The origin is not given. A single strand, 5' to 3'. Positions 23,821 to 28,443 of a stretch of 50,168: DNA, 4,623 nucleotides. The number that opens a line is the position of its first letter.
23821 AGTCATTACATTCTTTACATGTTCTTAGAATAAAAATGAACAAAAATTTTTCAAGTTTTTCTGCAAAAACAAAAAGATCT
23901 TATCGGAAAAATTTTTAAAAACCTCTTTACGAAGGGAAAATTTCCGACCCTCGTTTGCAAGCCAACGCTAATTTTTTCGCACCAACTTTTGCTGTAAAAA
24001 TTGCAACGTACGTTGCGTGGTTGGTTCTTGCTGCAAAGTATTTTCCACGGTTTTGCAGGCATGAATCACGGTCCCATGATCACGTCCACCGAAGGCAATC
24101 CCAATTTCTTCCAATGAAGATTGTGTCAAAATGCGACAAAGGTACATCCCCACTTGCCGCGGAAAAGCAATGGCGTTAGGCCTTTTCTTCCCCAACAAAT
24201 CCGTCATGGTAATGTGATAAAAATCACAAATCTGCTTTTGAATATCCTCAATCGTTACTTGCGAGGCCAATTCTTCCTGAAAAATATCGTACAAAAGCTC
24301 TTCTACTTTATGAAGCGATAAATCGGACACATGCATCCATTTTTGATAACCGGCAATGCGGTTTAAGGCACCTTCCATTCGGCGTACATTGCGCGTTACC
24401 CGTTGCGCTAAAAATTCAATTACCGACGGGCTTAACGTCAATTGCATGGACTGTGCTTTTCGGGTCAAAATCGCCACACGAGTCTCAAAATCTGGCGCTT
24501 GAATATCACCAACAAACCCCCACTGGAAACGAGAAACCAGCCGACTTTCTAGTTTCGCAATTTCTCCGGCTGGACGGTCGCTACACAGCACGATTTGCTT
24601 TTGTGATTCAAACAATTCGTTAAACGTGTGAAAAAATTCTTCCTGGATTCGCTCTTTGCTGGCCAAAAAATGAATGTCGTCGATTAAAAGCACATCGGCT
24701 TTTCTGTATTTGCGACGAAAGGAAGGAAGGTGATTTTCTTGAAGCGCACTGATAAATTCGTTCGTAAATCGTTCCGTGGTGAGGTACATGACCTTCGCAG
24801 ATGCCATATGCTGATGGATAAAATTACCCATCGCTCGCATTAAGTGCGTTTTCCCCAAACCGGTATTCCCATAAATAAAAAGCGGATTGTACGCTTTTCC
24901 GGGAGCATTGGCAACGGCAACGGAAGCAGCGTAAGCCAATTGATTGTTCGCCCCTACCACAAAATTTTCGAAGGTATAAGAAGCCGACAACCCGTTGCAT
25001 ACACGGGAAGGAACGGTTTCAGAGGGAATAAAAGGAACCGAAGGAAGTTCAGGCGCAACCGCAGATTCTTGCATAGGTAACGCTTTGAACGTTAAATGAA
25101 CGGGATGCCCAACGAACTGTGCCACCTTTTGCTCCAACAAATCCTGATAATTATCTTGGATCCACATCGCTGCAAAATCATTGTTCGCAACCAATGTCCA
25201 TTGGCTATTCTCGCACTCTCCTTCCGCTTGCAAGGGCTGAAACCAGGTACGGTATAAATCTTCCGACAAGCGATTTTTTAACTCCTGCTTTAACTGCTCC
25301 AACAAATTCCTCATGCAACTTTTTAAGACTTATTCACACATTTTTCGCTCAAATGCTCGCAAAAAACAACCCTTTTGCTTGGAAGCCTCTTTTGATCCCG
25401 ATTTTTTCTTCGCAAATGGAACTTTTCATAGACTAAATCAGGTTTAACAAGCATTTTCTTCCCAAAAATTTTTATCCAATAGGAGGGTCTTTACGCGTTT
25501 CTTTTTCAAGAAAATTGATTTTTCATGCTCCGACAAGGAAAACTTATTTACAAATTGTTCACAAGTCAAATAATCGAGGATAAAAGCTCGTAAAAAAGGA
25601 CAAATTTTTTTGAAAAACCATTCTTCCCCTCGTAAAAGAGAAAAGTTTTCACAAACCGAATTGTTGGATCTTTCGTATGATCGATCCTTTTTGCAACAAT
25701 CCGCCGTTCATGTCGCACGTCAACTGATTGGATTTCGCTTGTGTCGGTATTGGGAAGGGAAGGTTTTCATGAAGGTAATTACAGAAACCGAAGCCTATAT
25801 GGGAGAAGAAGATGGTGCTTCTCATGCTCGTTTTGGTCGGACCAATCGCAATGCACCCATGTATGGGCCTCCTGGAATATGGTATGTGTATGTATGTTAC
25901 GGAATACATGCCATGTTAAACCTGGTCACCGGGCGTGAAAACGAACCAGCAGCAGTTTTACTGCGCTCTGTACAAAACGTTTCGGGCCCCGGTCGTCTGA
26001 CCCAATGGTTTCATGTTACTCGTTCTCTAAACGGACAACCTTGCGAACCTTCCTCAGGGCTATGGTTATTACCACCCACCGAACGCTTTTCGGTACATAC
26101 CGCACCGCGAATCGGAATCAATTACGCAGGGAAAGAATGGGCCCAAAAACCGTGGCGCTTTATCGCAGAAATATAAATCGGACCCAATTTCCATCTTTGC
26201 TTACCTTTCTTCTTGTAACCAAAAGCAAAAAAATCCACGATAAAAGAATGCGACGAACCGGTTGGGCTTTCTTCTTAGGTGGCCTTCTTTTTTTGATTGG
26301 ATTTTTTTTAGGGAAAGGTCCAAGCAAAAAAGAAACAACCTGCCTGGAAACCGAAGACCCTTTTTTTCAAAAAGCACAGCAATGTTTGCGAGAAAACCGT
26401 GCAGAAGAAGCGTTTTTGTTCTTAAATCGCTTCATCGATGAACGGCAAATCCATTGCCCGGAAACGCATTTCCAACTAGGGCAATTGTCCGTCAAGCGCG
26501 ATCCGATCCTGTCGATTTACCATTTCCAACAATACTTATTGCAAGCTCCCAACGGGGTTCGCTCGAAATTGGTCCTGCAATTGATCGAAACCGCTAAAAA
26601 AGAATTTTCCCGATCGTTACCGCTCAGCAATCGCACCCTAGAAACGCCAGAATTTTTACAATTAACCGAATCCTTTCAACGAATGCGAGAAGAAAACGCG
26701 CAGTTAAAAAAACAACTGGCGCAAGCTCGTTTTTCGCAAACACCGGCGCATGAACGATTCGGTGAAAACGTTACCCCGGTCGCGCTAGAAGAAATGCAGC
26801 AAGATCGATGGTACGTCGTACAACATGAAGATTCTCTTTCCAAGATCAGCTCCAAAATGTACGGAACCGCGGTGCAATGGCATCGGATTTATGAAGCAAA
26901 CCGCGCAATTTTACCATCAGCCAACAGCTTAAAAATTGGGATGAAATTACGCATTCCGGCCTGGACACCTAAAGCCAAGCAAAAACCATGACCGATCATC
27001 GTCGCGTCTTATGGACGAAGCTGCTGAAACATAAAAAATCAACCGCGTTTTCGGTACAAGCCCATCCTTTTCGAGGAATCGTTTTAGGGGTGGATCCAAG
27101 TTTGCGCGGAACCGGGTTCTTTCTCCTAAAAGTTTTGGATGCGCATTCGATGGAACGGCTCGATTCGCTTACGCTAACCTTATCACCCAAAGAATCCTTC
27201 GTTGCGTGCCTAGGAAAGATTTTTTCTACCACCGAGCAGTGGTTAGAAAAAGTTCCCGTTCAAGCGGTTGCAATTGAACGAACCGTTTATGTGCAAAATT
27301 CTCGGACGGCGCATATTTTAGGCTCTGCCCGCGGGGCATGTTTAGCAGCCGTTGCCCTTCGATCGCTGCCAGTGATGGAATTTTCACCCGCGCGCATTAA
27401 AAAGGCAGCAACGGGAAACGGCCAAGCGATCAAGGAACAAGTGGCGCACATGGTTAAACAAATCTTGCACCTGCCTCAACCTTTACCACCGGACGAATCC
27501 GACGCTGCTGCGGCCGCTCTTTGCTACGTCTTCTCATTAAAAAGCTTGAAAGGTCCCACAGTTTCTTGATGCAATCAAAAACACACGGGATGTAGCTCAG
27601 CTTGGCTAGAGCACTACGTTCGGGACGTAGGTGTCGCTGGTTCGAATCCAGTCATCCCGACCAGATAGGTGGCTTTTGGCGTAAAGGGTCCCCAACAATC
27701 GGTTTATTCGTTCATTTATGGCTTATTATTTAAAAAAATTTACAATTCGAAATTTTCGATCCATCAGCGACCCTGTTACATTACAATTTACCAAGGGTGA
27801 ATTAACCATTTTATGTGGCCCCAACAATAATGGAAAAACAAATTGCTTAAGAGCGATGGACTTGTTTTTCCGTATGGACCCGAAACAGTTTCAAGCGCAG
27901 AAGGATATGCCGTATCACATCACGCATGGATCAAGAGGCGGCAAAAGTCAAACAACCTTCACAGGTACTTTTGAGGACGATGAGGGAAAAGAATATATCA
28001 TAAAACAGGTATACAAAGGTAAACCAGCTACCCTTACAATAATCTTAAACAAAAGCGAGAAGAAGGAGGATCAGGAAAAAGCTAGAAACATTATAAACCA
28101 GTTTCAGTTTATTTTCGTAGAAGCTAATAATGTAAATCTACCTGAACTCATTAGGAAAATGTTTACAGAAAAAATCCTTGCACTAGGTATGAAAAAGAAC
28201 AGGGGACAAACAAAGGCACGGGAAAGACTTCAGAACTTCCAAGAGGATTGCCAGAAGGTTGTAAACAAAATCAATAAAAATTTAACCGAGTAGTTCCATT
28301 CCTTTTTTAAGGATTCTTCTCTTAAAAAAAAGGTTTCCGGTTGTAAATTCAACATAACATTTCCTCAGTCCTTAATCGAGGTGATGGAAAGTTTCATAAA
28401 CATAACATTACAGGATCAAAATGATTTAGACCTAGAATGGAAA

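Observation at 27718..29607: One in-frame amber codon splits an otherwise intact P2-Old-like (ABC ATPase + Toprim) nuclease gene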

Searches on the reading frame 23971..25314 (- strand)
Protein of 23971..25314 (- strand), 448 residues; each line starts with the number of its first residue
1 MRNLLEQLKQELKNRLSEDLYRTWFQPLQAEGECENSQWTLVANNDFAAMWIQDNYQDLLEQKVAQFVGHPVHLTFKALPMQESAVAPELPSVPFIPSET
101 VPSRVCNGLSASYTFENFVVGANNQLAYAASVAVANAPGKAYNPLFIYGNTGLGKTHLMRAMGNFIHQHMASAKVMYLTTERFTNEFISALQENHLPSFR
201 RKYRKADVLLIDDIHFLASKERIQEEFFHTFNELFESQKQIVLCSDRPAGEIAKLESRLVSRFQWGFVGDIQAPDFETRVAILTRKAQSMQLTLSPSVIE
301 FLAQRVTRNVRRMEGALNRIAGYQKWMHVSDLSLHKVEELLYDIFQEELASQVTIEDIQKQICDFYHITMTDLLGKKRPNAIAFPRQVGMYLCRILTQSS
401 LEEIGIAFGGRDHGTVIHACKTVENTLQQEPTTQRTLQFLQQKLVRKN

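Call 63: find_related_loci(query=window:23971-25314:-, collection=genome_contigs, flank=500)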
Query window:23971-25314:- (448 aa) in genome_contigs; peptide patterns used: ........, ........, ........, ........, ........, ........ (x = any residue, [..] = any of these).
600 stretches matched a pattern (row limit reached: there are more); 600 encode a relative of the query (tblastn E <= 1e-3); the best 80 are kept; 80 distinct loci.
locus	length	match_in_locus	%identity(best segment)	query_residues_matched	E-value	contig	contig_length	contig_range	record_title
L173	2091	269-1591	55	8-444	1e-159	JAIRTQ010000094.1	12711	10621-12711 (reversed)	MAG: Puniceicoccales bacterium isolate Ct408_bin89 k119_2984484, whole genome shotgun sequence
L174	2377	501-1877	52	1-446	1e-154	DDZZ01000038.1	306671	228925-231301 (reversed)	MAG TPA_asm: Opitutales bacterium UBA2995 UBA2995_contig_1716, whole genome shotgun sequence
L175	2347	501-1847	54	3-446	5e-154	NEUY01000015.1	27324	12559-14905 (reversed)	MAG: Opitutia bacterium Tous-C10FEB Opitutae-Tous-C10FEB-C15, whole genome shotgun sequence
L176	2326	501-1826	51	8-444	4e-151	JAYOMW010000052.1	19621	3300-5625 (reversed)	MAG: Opitutia bacterium isolate 139570_S171_metabat_bins_sspec.tsv.063_sub NODE_2362_length_19621_cov_9.802003, whole ge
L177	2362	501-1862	51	3-446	3e-151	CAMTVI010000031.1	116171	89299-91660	MAG: uncultured Opitutaceae bacterium isolate G03_MAG_00025 genome assembly, contig: G03_MAG_00025_000000000017, whole g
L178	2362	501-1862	50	3-446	5e-148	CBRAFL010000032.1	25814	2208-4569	MAG TPA_asm: uncultured bacterium isolate SRR11839386_binner123_Refined_37 genome assembly, contig: ERZ27397408.528, who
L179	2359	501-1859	48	1-446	4e-141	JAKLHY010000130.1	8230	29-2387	MAG: Verrucomicrobia bacterium isolate RA.bin74 RA.bin74_130, whole genome shotgun sequence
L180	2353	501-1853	50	3-446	7e-137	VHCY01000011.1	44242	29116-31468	MAG: Verrucomicrobia bacterium isolate K_Offshore_40m_m2_239 K_Offshore_40m_m2_239_Ga0194133_10001317, whole genome shot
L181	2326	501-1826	47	4-440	9e-135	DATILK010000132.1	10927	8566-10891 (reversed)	MAG TPA_asm: Chthoniobacterales bacterium isolate SMAG_U15742 k141_329634, whole genome shotgun sequence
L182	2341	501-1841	47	6-446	2e-131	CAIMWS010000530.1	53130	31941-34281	MAG: uncultured Verrucomicrobia bacterium isolate LaPlata_bin-2736 genome assembly, contig: bin-2736:530/561, whole geno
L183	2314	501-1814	48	12-446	1e-130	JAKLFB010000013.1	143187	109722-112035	MAG: Verrucomicrobia bacterium isolate RA.bin147 RA.bin147_13, whole genome shotgun sequence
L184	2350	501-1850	48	4-446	1e-129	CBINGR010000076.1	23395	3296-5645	MAG TPA_asm: uncultured Akkermansia sp. isolate SRR16817036_binner123_Refined_37 genome assembly, contig: ERZ27393611.30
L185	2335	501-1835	46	7-444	3e-129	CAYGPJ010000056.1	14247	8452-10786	MAG TPA_asm: uncultured Blastochloridaceae bacterium isolate ERP117304_co3_204 genome assembly, contig: NODE_5963_length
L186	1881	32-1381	47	2-446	5e-131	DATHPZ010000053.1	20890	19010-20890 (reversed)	MAG TPA_asm: Chthoniobacterales bacterium isolate SMAG_U12725 k141_3485753, whole genome shotgun sequence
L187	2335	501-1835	48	6-446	6e-130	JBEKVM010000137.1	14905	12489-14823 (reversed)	MAG: Verrucomicrobiota bacterium isolate SPRUCE 604 SPRUCE_604_137, whole genome shotgun sequence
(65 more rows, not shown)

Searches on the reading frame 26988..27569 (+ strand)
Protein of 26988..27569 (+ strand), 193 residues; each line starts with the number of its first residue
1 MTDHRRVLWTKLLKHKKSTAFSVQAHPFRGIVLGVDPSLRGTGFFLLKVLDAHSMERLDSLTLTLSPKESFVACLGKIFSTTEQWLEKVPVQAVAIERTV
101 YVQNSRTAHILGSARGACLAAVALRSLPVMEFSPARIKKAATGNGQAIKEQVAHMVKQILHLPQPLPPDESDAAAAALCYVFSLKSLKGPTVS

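Call 22: find_related_loci(query=window:26988-27566:+, collection=genome_contigs, flank=8000)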
Query window:26988-27566:+ (193 aa) in genome_contigs; peptide patterns used: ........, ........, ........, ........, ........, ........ (x = any residue, [..] = any of these).
259 stretches matched a pattern, but none encodes a relative of the query by tblastn (E <= 1e-3).

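Call 23: find_related_loci(query=window:26988-27566:+, collection=metagenome_contigs, flank=10000)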
Query window:26988-27566:+ (193 aa) in metagenome_contigs; peptide patterns used: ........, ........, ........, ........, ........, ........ (x = any residue, [..] = any of these).
339 stretches matched a pattern, but none encodes a relative of the query by tblastn (E <= 1e-3).

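Call 24: find_encoding_contigs(protein=window:26988-27569:+, flank=6000, max_places=10)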
Protein window:26988-27569:+ (193 aa): 4 contigs read that carry it; 3 places shown.
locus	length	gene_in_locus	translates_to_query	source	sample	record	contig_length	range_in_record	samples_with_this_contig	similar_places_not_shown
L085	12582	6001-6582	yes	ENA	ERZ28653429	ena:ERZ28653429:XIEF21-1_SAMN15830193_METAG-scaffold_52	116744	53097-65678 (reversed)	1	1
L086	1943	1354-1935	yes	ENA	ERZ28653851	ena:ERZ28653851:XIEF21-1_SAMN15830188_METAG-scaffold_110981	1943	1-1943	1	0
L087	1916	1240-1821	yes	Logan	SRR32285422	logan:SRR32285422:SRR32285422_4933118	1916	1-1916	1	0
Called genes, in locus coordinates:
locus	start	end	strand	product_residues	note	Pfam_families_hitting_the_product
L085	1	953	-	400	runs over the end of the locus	PF01476:LysM, PF13518:HTH_28 (faint), PF22310:NMB0315_dom_I (faint), PF23446:LysM1_NFP_LYK (faint), PF23462:LysM3_NFP (faint), PF01476:LysM, PF23473:LysM3_LYK4_5 (weak), PF01476:LysM, +2 more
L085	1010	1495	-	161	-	PF00186:DHFR_1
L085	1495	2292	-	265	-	PF00303:Thymidylat_synt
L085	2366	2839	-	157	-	-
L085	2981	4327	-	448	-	PF11638:DnaA_N, PF13401:AAA_22 (faint), PF00308:Bac_DnaA, PF01695:IstB_IS21, PF00004:AAA, PF22688:Hda_lid (faint), PF08299:Bac_DnaA_C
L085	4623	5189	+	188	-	PF02245:Pur_DNA_glyco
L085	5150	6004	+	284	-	PF01476:LysM (weak)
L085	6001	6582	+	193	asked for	PF02075:RuvC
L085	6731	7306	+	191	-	PF02463:SMC_N, PF13175:AAA_15, PF13476:AAA_23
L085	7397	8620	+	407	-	PF13175:AAA_15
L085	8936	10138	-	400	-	PF00291:PALP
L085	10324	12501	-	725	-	PF03030:H_PPase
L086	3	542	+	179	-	?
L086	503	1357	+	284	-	PF01476:LysM (weak)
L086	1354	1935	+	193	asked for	PF02075:RuvC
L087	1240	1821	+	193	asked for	PF02075:RuvC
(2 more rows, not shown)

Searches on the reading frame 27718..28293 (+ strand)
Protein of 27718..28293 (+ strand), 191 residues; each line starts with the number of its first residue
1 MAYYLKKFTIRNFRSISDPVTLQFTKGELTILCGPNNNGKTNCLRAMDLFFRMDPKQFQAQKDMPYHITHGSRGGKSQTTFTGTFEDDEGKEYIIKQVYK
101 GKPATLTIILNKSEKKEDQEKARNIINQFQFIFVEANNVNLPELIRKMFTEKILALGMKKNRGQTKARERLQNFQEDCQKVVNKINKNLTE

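Call 25: find_encoding_contigs(protein=window:27718-28293:+, flank=3000, max_places=10)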
Protein window:27718-28293:+ (191 aa): 4 contigs read that carry it; 4 places shown.
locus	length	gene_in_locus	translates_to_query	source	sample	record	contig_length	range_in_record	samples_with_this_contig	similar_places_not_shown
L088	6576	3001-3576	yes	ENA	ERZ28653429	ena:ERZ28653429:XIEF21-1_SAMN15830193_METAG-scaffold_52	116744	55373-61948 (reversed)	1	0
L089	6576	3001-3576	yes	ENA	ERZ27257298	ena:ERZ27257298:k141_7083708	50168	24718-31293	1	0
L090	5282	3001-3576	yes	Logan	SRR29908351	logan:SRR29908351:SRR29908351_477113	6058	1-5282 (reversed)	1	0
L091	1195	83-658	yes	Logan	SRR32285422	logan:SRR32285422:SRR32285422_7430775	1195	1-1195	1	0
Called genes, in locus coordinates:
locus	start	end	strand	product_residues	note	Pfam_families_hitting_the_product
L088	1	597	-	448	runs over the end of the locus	PF11638:DnaA_N, PF13401:AAA_22 (faint), PF00308:Bac_DnaA, PF01695:IstB_IS21, PF00004:AAA, PF22688:Hda_lid (faint), PF08299:Bac_DnaA_C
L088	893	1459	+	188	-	PF02245:Pur_DNA_glyco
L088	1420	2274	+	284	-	PF01476:LysM (weak)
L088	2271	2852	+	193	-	PF02075:RuvC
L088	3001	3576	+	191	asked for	PF02463:SMC_N, PF13175:AAA_15, PF13476:AAA_23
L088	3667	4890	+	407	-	PF13175:AAA_15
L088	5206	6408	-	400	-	PF00291:PALP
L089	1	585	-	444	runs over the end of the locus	PF11638:DnaA_N, PF00308:Bac_DnaA, PF01695:IstB_IS21, PF13401:AAA_22 (faint), PF00004:AAA, PF22688:Hda_lid (faint), PF08299:Bac_DnaA_C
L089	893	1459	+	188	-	PF02245:Pur_DNA_glyco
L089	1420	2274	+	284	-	PF01476:LysM (weak)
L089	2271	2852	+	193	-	PF02075:RuvC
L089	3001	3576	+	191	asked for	PF02463:SMC_N, PF13175:AAA_15, PF13476:AAA_23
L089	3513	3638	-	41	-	-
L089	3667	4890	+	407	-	PF13175:AAA_15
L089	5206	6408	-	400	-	PF00291:PALP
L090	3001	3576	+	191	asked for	PF02463:SMC_N, PF13175:AAA_15, PF13476:AAA_23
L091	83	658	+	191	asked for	PF02463:SMC_N, PF13175:AAA_15, PF13476:AAA_23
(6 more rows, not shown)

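Call 52: list_cluster_members(proteins=[P0001, P0002, P0003, window:27718-28290:+])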
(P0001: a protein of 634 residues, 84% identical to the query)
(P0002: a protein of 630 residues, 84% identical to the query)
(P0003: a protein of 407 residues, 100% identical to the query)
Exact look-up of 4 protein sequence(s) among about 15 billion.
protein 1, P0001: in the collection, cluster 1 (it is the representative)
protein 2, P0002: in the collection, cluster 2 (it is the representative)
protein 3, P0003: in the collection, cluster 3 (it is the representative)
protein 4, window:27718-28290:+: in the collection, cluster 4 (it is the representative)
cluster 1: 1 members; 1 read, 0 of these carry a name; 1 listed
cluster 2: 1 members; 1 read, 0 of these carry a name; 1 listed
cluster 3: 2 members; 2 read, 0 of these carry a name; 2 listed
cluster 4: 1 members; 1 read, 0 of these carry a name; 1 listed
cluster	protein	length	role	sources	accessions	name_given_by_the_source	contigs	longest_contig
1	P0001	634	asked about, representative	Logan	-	-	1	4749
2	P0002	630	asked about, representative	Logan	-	-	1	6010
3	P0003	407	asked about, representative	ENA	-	-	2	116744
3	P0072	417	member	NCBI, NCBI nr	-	-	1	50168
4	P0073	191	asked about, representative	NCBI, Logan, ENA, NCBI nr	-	-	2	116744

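Call 65: search_protein_families(library=pfam, proteins=[window:27718-28290:+], max_evalue=0.001)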
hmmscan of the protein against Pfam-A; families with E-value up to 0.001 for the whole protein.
window:27718-28290:+ (191 aa): 4 families
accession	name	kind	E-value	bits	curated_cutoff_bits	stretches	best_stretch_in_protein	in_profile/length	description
PF13175.12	AAA_15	-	1.6e-15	58.1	32.1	1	5-190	3-188/374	AAA ATPase domain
PF02463.25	SMC_N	-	5.3e-08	33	40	1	4-108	1-113/220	RecF/RecN/SMC N terminal domain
PF13476.12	AAA_23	-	5.5e-08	34.1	27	1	8-181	2-189/201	AAA domain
PF13304.12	AAA_21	-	0.00054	20.6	27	1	29-115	1-83/304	AAA domain, putative AbiEii toxin, Type IV TA system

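Call 73: search_protein_representatives(protein=window:27718-28290:+)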
Query: 191 residues. Proteins with E-value up to 0.001 (for the whole library): 162; up to 1e-10: 61; up to 1e-30: 9. The best 150 are listed.
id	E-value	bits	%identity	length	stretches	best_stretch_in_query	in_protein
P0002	2.8e-102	356.4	86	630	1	1-190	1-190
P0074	7.4e-48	179.1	49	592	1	1-190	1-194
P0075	1.7e-35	138.8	42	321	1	7-189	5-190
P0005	2.3e-34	135.2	45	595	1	8-190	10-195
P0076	1.9e-32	128.9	39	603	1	2-190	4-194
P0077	1.2e-31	126.3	40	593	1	7-190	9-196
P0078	3.0e-31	125.0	41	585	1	5-190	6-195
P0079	3.3e-31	124.9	39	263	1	1-190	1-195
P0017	7.4e-31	123.7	42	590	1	5-190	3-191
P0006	5.7e-30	120.8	38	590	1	5-190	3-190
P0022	1.2e-29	119.7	43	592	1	1-190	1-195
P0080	2.8e-29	118.6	38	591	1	1-190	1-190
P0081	1.7e-28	116.0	41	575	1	3-186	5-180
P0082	7.3e-28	114.0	45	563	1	30-182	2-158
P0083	1.0e-27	113.5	36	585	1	6-191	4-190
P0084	1.5e-27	113.0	37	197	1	5-188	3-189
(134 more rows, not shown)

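Call 74: find_encoding_contigs(protein=P0084, flank=3000, max_places=4)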
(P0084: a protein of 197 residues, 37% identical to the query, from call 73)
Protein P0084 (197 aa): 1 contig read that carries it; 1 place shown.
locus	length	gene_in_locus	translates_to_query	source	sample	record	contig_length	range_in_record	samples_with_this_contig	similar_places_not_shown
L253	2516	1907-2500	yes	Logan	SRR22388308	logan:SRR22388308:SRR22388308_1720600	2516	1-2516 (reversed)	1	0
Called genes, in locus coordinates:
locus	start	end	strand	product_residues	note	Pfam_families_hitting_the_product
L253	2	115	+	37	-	?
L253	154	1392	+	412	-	PF04326:SLFN_AlbA_2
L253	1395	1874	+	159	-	-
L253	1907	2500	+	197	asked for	PF11398:DUF2813 (faint), PF13175:AAA_15, PF13476:AAA_23 (weak)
